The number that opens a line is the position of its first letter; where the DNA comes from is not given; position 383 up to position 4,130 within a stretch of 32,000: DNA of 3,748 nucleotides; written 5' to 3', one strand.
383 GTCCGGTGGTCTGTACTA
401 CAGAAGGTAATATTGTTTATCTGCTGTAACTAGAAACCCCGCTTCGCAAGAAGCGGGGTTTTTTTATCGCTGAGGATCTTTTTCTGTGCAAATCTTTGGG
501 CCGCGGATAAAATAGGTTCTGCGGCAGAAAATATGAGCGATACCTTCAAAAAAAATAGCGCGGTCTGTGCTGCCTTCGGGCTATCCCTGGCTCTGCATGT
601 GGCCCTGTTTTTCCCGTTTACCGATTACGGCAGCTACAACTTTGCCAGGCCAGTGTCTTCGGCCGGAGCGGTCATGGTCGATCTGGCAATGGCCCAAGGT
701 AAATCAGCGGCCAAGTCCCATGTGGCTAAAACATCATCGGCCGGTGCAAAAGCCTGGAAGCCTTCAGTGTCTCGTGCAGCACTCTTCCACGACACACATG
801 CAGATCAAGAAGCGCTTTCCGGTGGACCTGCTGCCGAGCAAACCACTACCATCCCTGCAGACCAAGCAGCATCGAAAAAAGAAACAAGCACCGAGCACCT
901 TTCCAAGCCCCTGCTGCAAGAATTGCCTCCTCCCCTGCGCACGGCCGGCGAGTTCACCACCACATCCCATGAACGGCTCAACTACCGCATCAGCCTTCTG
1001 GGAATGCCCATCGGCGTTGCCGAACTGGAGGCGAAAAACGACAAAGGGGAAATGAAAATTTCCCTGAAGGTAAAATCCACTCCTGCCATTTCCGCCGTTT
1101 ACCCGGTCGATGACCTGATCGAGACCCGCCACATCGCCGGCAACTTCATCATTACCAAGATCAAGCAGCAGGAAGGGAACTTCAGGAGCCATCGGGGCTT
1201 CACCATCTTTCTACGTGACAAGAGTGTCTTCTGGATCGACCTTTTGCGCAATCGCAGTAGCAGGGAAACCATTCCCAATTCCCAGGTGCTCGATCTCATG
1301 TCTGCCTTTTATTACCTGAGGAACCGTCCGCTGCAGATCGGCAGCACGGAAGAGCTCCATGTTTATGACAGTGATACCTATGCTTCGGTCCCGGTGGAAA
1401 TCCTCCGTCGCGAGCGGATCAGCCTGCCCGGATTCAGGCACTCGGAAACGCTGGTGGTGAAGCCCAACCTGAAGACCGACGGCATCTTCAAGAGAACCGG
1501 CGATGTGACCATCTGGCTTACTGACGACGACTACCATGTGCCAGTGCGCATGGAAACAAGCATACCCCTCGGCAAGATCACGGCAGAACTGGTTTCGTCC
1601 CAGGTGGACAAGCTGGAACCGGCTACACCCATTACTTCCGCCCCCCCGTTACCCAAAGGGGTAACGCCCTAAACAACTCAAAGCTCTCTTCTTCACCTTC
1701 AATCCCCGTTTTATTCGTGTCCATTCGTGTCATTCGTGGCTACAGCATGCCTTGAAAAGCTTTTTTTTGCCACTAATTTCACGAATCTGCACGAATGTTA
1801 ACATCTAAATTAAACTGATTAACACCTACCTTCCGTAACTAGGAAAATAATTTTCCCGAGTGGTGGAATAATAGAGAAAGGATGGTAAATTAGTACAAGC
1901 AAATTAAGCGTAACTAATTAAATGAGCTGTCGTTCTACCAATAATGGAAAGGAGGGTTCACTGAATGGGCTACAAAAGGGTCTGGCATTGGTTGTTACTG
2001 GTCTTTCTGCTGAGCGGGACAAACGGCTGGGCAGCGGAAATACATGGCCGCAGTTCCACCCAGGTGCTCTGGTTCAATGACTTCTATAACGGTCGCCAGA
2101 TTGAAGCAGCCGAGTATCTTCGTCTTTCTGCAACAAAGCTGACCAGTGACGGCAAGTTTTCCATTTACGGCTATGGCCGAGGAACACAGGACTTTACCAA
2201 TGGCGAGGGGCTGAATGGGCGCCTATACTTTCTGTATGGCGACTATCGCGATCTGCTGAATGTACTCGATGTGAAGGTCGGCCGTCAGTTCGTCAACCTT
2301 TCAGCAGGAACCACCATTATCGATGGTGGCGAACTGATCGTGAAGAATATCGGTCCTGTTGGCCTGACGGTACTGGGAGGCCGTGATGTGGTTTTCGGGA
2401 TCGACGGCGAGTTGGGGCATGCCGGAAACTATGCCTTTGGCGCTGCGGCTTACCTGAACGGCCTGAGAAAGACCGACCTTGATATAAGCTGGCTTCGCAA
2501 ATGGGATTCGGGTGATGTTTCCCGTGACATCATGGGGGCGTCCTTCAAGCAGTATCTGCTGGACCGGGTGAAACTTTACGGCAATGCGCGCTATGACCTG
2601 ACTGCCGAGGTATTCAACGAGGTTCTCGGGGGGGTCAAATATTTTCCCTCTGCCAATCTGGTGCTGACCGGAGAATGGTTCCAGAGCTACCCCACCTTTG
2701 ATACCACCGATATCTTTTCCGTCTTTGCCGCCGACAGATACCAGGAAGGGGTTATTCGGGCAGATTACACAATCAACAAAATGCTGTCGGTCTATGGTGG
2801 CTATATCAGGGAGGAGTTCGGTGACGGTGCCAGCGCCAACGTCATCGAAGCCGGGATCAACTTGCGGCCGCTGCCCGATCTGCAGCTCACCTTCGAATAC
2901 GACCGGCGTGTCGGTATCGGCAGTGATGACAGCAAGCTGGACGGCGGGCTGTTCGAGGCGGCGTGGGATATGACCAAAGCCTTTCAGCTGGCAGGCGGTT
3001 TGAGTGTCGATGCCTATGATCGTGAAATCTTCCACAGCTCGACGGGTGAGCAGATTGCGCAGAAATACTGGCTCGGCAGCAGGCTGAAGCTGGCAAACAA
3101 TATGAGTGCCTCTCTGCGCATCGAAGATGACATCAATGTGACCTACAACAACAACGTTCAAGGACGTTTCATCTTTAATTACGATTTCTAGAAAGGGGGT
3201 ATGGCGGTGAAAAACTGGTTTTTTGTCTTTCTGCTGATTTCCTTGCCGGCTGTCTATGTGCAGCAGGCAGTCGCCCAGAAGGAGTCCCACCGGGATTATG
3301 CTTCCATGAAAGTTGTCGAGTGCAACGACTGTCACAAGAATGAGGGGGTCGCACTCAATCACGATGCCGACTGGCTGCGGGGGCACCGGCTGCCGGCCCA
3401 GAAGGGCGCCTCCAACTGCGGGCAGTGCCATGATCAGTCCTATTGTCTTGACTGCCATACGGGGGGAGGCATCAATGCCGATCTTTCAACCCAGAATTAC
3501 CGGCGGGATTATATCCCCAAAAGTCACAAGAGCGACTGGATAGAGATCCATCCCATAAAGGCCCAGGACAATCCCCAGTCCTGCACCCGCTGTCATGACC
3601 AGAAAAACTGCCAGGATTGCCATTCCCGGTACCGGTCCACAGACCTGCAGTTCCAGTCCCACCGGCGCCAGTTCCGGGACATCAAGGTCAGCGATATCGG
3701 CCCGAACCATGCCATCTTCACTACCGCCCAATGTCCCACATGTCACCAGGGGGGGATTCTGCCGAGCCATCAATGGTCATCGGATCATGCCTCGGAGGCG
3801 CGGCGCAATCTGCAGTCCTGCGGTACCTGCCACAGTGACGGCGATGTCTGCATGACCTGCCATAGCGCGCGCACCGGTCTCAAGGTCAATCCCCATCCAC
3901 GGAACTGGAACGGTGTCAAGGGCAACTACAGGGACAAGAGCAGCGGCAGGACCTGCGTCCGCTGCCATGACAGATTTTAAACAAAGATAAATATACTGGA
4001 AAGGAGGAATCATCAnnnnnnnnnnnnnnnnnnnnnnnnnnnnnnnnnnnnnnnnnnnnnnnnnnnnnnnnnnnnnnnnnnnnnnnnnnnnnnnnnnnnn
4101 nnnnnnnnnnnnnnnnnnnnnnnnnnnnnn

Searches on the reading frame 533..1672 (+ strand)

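Call 22: search_protein_families(library=pfam, proteins=[window:533-1672:+], max_evalue=0.001)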
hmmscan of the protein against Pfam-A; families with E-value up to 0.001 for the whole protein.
window:533-1672:+ (379 aa): 1 family
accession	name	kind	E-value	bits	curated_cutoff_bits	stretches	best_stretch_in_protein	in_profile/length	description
PF11306.15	DUF3108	-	6.8e-26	91.8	26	1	151-354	2-209/209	Protein of unknown function (DUF3108)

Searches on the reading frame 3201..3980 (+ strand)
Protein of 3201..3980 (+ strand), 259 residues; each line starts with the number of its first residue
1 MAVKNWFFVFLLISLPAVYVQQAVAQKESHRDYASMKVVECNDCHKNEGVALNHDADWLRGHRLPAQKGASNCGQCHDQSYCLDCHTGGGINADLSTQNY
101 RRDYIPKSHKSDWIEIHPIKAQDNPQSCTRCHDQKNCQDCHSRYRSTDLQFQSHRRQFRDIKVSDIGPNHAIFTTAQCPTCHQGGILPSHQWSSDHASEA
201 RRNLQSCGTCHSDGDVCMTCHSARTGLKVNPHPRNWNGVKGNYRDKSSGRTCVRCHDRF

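Call 22: search_protein_families(library=pfam, proteins=[window:3201-3980:+], max_evalue=0.001)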
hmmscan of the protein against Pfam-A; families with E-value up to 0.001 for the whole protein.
window:3201-3980:+ (259 aa): 3 families
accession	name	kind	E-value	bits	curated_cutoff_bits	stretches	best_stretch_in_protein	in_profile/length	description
PF14522.11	Cytochrome_C7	-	2.6e-12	46.8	24.8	0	173-256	11-66/67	Cytochrome c7 and related cytochrome c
PF22113.1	Mtrc-MtrF_II-IV_dom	-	4.4e-11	43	30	1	80-214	29-166/176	Outer membrane cytochrome MtrC/MtrF-like, domains II/IV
PF09699.15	Paired_CXXCH_1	-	1.3e-05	25.3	20.6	0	215-258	7-38/41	Doubled CXXCH motif (Paired_CXXCH_1)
